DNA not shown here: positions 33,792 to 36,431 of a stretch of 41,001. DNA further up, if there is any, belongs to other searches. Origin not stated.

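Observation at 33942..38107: A translationally coupled pair of divergent DUF262 proteins is a candidate modification-dependent restriction or defence module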

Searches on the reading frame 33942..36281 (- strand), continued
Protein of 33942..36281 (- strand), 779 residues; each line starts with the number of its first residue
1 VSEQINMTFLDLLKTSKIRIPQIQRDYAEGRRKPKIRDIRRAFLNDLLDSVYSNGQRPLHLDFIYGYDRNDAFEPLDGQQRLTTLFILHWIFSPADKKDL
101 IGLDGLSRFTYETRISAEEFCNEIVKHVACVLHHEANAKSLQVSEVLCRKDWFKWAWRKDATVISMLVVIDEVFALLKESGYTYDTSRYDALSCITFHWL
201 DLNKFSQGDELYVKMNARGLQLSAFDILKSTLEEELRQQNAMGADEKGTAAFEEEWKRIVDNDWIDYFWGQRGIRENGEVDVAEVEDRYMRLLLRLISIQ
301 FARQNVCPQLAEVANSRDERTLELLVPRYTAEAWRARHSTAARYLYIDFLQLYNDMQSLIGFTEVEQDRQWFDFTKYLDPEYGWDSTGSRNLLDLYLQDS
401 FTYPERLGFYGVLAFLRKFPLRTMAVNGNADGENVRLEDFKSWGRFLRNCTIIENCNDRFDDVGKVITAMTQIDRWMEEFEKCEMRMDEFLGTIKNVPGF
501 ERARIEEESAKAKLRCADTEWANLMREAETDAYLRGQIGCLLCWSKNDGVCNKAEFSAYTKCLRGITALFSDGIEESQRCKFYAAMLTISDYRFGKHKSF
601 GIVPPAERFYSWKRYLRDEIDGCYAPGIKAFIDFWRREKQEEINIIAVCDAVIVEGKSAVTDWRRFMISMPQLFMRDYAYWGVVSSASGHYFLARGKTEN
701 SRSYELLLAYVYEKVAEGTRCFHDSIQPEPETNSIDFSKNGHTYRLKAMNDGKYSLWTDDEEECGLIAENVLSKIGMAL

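Call 34: find_homologous_proteins(query=L063:6995-9235:+, max_evalue=1e-20)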
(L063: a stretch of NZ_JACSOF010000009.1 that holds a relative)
Query L063:6995-9235:+ (746 aa): 7948 proteins with E <= 1e-20 among 8000 candidates; the best 120 are listed.
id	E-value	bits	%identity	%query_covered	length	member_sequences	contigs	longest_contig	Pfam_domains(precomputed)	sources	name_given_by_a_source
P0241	0.0e+0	1730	100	100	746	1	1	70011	PF03235.20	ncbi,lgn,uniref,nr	ncbi:DUF262 domain-containing protein [Photobacterium sp. BZF1]|uniref:DUF262 domain-containing prot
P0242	0.0e+0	1372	80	100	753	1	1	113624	PF03235.20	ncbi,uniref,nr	ncbi:DUF262 domain-containing protein [Photobacterium rosenbergii]|uniref:DUF262 domain-containing p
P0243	1.3e-276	938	56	100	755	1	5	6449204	PF03235.20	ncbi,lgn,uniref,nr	ncbi:DUF262 domain-containing protein [Shewanella psychropiezotolerans]|uniref:DUF262 domain-contain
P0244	3.1e-244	831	53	98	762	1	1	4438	PF03235.20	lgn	-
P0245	1.8e-239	815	52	100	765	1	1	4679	PF03235.20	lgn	-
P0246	2.0e-239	815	51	99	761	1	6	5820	PF03235.20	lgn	-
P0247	3.8e-238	811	53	96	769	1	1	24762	PF03235.20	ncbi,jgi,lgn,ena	-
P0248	5.9e-238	810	51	99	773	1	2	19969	PF03235.20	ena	-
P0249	3.4e-236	804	51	100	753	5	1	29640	PF03235.20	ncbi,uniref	ncbi:DUF262 domain-containing protein [Marinomonas sp. NPDC078689]|uniref:DUF262 domain-containing p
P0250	9.0e-235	799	51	99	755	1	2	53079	PF03235.20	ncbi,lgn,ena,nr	ncbi:MAG: DUF262 domain-containing protein [Pseudomonadales bacterium]|nr:DUF262 domain-containing p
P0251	3.2e-234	798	51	100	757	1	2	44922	PF03235.20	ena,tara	tara:strand:- start:3820 stop:6093 length:2274 start_codon:yes stop_codon:yes gene_type:complete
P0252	1.9e-226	772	50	96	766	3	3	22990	PF03235.20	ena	-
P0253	7.8e-220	750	49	100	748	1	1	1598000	PF03235.20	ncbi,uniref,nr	ncbi:DUF262 domain-containing protein [Vibrio hippocampi]|uniref:GmrSD restriction endonucleases N-t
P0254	4.2e-218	744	48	100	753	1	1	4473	PF03235.20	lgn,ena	-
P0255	3.2e-214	731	49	97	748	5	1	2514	PF03235.20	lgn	-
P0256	2.5e-211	722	48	97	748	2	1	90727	PF03235.20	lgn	-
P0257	3.9e-208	711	46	100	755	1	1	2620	PF03235.20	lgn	-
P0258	7.5e-196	671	45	100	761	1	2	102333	PF03235.20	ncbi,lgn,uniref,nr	ncbi:Uncharacterised protein [BD1-7 clade bacterium]|uniref:GmrSD restriction endonucleases N-termin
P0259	1.8e-192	659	53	77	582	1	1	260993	PF03235.20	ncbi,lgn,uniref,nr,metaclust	ncbi:hypothetical protein JCM19232_4739 [Vibrio ishigakensis]|uniref:GmrSD restriction endonucleases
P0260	3.7e-191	655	44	95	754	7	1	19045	PF03235.20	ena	-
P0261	3.2e-189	649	43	97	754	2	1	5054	PF03235.20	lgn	-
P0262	5.1e-187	641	44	95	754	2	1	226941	PF03235.20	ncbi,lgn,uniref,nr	ncbi:hypothetical protein MSP8886_02837 [Marinomonas spartinae]|uniref:GmrSD restriction endonucleas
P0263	8.6e-185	634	44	98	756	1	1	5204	PF03235.20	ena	-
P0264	1.1e-182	627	45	93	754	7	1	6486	PF03235.20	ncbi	-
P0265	1.5e-182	627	44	95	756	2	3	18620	PF03235.20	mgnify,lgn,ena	mgnify:CR=1 FL=1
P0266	2.5e-182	626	45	100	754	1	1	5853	PF03235.20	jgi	jgi:hypothetical protein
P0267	3.2e-182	626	43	96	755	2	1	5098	PF03235.20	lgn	-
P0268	1.7e-180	620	43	96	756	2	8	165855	PF03235.20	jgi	-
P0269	1.2e-179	617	44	96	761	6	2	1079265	PF03235.20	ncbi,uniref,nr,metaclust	ncbi:hypothetical protein VHA01S_019_00600 [Vibrio halioticoli NBRC 102217]|uniref:GmrSD restriction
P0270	1.2e-161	558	44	89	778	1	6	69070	PF03235.20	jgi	jgi:hypothetical protein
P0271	1.4e-161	557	45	89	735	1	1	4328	PF03235.20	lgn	-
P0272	3.4e-158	546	43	96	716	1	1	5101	PF03235.20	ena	-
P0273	1.2e-156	541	43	89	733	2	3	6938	PF03235.20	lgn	-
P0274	2.5e-156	540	45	90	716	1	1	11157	PF03235.20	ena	-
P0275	4.2e-155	536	42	93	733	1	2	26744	PF03235.20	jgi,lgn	jgi:hypothetical protein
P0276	2.4e-152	527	43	88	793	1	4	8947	PF03235.20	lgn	-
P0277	6.2e-146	506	40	97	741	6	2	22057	PF03235.20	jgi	jgi:hypothetical protein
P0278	4.3e-145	503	41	89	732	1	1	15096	PF03235.20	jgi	jgi:hypothetical protein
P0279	1.6e-144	501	40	93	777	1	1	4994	PF03235.20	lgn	-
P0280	9.2e-143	495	39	93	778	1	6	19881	PF03235.20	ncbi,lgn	-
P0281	7.7e-140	486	40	93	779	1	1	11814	PF03235.20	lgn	-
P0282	3.8e-137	477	39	95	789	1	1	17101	PF03235.20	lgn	-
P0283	4.7e-136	473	38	99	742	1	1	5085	PF03235.20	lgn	-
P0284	1.3e-135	471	36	99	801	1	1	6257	PF03235.20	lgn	-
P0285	1.6e-135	471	38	95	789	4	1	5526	PF03235.20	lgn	-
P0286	2.7e-135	470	38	95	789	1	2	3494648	PF03235.20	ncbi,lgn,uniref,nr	ncbi:DUF262 domain-containing protein [Acinetobacter johnsonii]|uniref:DUF262 domain-containing prot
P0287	1.2e-134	468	41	88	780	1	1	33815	PF03235.20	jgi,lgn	-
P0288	7.0e-132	459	37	95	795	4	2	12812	PF03235.20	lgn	-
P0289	1.0e-131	459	38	95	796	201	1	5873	PF03235.20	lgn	-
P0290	3.6e-130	454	38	95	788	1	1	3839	PF03235.20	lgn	-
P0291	7.3e-129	449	39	93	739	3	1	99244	PF03235.20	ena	-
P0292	1.5e-128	448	38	98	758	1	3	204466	PF03235.20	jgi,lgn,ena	-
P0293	1.5e-125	438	40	88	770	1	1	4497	PF03235.20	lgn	-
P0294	5.1e-124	433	37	95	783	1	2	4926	PF03235.20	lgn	-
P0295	5.8e-123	430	38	93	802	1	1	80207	PF03235.20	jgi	jgi:hypothetical protein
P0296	6.6e-122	426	37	93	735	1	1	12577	PF03235.20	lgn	-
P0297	1.6e-121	425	36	95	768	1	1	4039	PF03235.20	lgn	-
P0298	4.2e-121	424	37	93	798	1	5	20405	PF03235.20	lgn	-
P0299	6.3e-121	423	36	96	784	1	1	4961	PF03235.20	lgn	-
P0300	9.0e-121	422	38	87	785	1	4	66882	PF03235.20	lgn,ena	-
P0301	1.6e-120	422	36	95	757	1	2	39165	PF03235.20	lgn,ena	-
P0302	5.0e-120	420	37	93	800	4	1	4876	PF03235.20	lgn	-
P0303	5.5e-120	420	34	99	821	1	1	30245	PF03235.20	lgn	-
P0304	3.0e-119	417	38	88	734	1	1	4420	PF03235.20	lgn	-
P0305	1.5e-118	415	36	93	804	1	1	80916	PF03235.20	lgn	-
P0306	5.2e-118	413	36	93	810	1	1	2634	PF03235.20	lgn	-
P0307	6.7e-118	413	34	97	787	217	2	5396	PF03235.20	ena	-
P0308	1.2e-117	412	37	97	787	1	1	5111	PF03235.20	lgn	-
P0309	2.3e-117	411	37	89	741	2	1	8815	PF03235.20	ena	-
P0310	2.5e-117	411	36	95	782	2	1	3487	PF03235.20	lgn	-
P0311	3.0e-117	411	38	88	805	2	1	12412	PF03235.20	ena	-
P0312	8.8e-117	409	36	96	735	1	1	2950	PF03235.20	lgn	-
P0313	1.6e-116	408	39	87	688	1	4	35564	PF03235.20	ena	-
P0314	3.2e-116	407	36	93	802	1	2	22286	PF03235.20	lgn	-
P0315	5.5e-116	407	37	77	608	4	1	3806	PF03235.20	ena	-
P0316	7.7e-116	406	37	89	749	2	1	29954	PF03235.20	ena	-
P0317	1.1e-115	406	36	93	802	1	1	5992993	PF03235.20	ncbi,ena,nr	nr:DUF262 domain-containing protein [uncultured Carboxylicivirga sp.]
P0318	2.8e-115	404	36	89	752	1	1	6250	PF03235.20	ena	-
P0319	2.2e-114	401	38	88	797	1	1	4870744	PF03235.20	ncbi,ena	-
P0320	4.8e-114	400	36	88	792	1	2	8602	PF03235.20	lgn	-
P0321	2.0e-113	398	35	97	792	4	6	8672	PF03235.20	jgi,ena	-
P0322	2.0e-113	398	34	93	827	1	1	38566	PF03235.20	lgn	-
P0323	3.1e-113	398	34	95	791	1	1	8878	PF03235.20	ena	-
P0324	5.4e-113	397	38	88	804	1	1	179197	PF03235.20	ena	-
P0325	2.4e-112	395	38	89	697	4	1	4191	PF03235.20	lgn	-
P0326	2.8e-112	394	36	93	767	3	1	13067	PF03235.20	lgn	-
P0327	5.4e-112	393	36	88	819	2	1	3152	PF03235.20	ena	-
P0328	5.5e-112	393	36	94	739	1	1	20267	PF03235.20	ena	-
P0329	9.3e-112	393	38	90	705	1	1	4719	PF03235.20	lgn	-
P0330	1.3e-111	392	37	90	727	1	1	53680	PF03235.20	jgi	jgi:hypothetical protein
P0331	1.3e-111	392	38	90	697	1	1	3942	PF03235.20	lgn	-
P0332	3.6e-111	391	37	90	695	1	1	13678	PF03235.20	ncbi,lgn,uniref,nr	ncbi:DUF262 domain-containing protein [Sulfuricurvum sp.]|uniref:DUF262 domain-containing protein n=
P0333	4.4e-111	390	38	89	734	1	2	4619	PF03235.20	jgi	-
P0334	2.0e-110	388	38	87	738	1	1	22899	PF03235.20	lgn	-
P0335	4.7e-110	387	37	86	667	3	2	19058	PF03235.20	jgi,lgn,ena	-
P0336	6.8e-110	386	38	89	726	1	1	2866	PF03235.20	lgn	-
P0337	8.3e-110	386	34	95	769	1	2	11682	PF03235.20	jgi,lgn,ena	-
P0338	8.4e-110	386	37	88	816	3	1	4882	PF03235.20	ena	-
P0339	2.6e-109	385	38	88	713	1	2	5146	PF03235.20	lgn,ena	-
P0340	2.8e-109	384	38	89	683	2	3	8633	PF03235.20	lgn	-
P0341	3.4e-109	384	38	89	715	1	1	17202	PF03235.20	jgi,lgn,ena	-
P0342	5.9e-109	383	37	88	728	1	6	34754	PF03235.20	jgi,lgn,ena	-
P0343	6.4e-109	383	34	89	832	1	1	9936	PF03235.20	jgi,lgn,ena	-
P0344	7.7e-109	383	37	87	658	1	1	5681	PF03235.20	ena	-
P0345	8.2e-109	383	33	93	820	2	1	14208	PF03235.20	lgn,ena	-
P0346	1.0e-108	383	38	90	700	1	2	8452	PF03235.20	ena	-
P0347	1.3e-108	382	32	98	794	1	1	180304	PF03235.20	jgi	jgi:hypothetical protein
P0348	1.5e-108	382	32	96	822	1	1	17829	PF03235.20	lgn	-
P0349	1.7e-108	382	34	94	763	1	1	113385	PF03235.20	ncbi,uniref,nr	ncbi:DUF262 domain-containing protein [uncultured Pontibacter sp.]|uniref:DUF262 domain-containing p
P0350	2.2e-108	382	36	89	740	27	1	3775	PF03235.20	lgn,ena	-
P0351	5.2e-108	380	38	88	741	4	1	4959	PF03235.20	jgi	-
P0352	6.6e-108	380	37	88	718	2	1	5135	PF03235.20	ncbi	-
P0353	6.6e-108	380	38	89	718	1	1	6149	PF03235.20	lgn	-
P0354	7.4e-108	380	38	91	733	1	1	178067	PF03235.20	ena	-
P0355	8.2e-108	380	37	89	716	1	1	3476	PF03235.20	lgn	-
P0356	1.3e-107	379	37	89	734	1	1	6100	PF03235.20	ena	-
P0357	1.8e-107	378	38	89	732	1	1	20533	PF03235.20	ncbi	-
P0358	2.0e-107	378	38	89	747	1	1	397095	PF03235.20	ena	-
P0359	2.3e-107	378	37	88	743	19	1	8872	PF03235.20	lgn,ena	-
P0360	3.0e-107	378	34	93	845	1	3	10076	PF03235.20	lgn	-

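Call 36: find_encoding_contigs(protein=P0296, flank=8000, max_places=4)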
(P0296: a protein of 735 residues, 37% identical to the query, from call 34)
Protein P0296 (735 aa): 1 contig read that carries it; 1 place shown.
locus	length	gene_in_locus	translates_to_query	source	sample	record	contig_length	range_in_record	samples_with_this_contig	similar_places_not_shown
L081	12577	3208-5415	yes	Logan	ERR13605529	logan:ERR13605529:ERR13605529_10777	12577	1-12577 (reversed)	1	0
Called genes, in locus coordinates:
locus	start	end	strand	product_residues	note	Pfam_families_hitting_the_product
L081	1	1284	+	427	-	?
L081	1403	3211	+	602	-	PF03235:GmrSD_N, PF07510:GmrSD_C (weak)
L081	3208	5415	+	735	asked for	PF03235:GmrSD_N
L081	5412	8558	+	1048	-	PF04313:HSDR_N, PF04851:ResIII, PF18766:SWI2_SNF2, PF22679:T1R_D3-like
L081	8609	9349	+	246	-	PF01863:YgjP-like, PF10263:SprT-like (weak)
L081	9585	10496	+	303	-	-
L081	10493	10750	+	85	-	-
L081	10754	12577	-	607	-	?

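Call 37: find_encoding_contigs(protein=P0291, flank=8000, max_places=3)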
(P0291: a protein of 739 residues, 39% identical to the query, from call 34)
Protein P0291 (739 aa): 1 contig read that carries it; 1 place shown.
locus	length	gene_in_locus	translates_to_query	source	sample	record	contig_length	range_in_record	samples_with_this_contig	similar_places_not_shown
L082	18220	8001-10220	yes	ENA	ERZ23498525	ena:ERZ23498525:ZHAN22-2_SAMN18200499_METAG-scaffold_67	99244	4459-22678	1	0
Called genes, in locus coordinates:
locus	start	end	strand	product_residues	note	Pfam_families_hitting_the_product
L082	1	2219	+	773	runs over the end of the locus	PF00176:SNF2-rel_dom (weak), PF04851:ResIII (weak), PF00271:Helicase_C (weak)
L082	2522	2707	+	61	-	PF12161:HsdM_N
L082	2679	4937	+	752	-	PF02384:N6_Mtase, PF07669:Eco57I (faint)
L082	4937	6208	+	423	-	PF01420:Methylase_S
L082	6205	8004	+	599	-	PF03235:GmrSD_N, PF07510:GmrSD_C (weak)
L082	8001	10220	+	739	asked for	PF03235:GmrSD_N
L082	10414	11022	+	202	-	PF19570:DUF6088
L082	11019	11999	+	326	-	PF08843:AbiEii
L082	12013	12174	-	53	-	-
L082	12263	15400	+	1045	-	PF04313:HSDR_N, PF04851:ResIII, PF18766:SWI2_SNF2, PF22679:T1R_D3-like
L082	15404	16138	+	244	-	PF01863:YgjP-like, PF10263:SprT-like (weak)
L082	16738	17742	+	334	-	PF06067:DUF932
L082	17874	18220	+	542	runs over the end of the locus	PF13589:HATPase_c_3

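Call 58: predict_structure(alignment_id=A2)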
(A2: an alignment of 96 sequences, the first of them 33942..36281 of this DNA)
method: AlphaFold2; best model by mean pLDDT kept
length: 779 residues; sequences in the alignment: 96
mean_pLDDT: 90.3   pTM: 0.80
mean pLDDT of the five models: 90.3, 90.3, 89.9, 89.7, 89.7
residues with pLDDT >= 90: 539; 70-90: 193; 50-70: 44; < 50: 3
segments of 3 or more residues with pLDDT < 50: none
pLDDT, mean of each block of 10 residues (from residue 1): 79 94 66 81 91 88 89 90 96 96 95 88 97 97 97 92 93 94 93 94 73 56 82 89 78 93 94 86 93 97 90 95 92 82 84 96 90 94 88 96 96 97 78 84 96 88 95 97 96 92 95 97 95 93 96 97 94 90 92 67 66 85 91 95 94 95 94 85 88 88 95 94 94 96 97 97 96 94
secondary structure, 60 per line:
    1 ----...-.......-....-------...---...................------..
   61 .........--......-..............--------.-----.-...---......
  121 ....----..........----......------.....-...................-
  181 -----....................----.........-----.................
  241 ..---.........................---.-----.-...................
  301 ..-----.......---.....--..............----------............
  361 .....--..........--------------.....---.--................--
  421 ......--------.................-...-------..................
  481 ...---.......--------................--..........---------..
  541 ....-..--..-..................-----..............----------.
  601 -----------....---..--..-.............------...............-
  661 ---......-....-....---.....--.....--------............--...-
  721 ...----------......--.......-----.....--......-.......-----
elements in order (helices of 4 or more, strands of 3 or more residues): E5-7 H9-15 E17-20 H34-52 E59-69 E72-77 H79-92 E109-111 H115-124 H129-138 H143-148 H155-159 H161-179 H186-194 E195-201 H202-205 H210-218 H224-242 H246-270 H282-302 H308-314 H319-322 H325-338 H349-359 E360-365 E368-373 H374-377 H392-396 H403-418 H421-426 H435-451 H463-483 H487-493 H502-517 H520-529 H539-544 H553-570 H576-589 H612-615 H626-638 H645-659 H664-669 H671-674 H676-679 E683-687 E690-694 E703-705 H706-714 E721-723 E734-739 E742-748 E754-758 E761-766 H768-774

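Call 60: fold_search(model_id=the predicted structure, library=pdb)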
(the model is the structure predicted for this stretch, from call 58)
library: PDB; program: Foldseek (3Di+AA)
matches with E <= 10: 70; with E <= 0.001: 0
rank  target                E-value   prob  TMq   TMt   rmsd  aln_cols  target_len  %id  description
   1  6jiv_A                2.1e-03  0.96  0.19  0.24  19.8       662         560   10  SspE crystal structure (released 2020-03-25)
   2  7drs_A                2.9e-03  0.95  0.18  0.18  20.9       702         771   10  Structure of SspE_40224 (released 2022-06-29)
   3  7drr_A                3.1e-03  0.96  0.20  0.20  21.4       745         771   12  Structure of SspE-R100A protein (released 2022-06-29)
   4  7p9k_A                2.6e-01  0.16  0.14  0.17  22.0       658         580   13  BrxU, GmrSD-family Type IV restriction enzyme (released 2021-12-08)
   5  9zpc_A                1.2e+00  0.03  0.11  0.10  27.7       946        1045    9  Cryo-EM structure of human PI3KC3-C2 (released 2025-12-24)
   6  7r44_L                2.1e+00  0.04  0.11  0.13  21.0       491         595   10  Bovine complex I in the presence of IM1761092, active class iv (Composite map) (released 2023-02-08)
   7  9bmd                  2.4e+00  0.01  0.08  0.04  29.0       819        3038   10  Motor domain from full-length human dynein-1 bound to microtubules in 5mM AMPPNP condition (released 2025-04-23)
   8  9zcv_A                2.8e+00  0.03  0.08  0.07  21.2       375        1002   14  Human TRPM8 fully-swapped, desensitized, ligand-free structure at 4 degrees Celsius resolved in cell vesicles (released 2026-03-25)
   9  7wot_M                3.1e+00  0.01  0.08  0.08  45.2       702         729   11  Cryo-EM structure of the inner ring monomer of the Saccharomyces cerevisiae nuclear pore complex (released 2022-04-13)
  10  6gox                  3.3e+00  0.01  0.07  0.07  30.5       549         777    8  SecA (released 2019-06-19)
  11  7buv_F                3.4e+00  0.05  0.10  0.17  19.5       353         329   13  Eucommia ulmoides TPT3, crystal form 2 (released 2021-02-17)
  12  7woo_A                3.4e+00  0.01  0.08  0.08  45.0       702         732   11  Cryo-EM structure of the inner ring protomer of the Saccharomyces cerevisiae nuclear pore complex (released 2022-04-13)
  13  6rla_A                3.6e+00  0.01  0.08  0.04  28.9       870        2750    9  Structure of the dynein-2 complex; motor domains (released 2019-08-28)
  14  7fik_L                3.9e+00  0.02  0.11  0.11  22.8       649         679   11  The cryo-EM structure of the CR subunit from X. laevis NPC (released 2022-11-09)
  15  6xyt_B                4.1e+00  0.02  0.07  0.13  20.8       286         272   15  Crystal structure of the O-state of the light-driven sodium pump KR2 in the pentameric form, pH 8.0 (released 2020-02-12)
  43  8apy_A                6.6e+00  0.03  0.08  0.19  16.1       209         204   11  Crystal structure of the H12A variant of the KDEL receptor bound to sybody (released 2023-08-23)
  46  7r43_L                6.6e+00  0.01  0.09  0.10  21.3       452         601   11  Bovine complex I in the presence of IM1761092, active class iii (Composite map) (released 2023-02-08)
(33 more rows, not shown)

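Call 61: search_solved_structures(query=A2, max_evalue=1, show_alignments=0)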
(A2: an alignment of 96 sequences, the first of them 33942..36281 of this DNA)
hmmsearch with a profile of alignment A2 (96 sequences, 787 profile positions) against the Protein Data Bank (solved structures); distinct sequences matched with E-value up to 1: 1.
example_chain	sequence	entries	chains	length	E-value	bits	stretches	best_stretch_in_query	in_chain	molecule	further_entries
6jiv_D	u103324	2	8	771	0.23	13.3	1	73-99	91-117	SspE protein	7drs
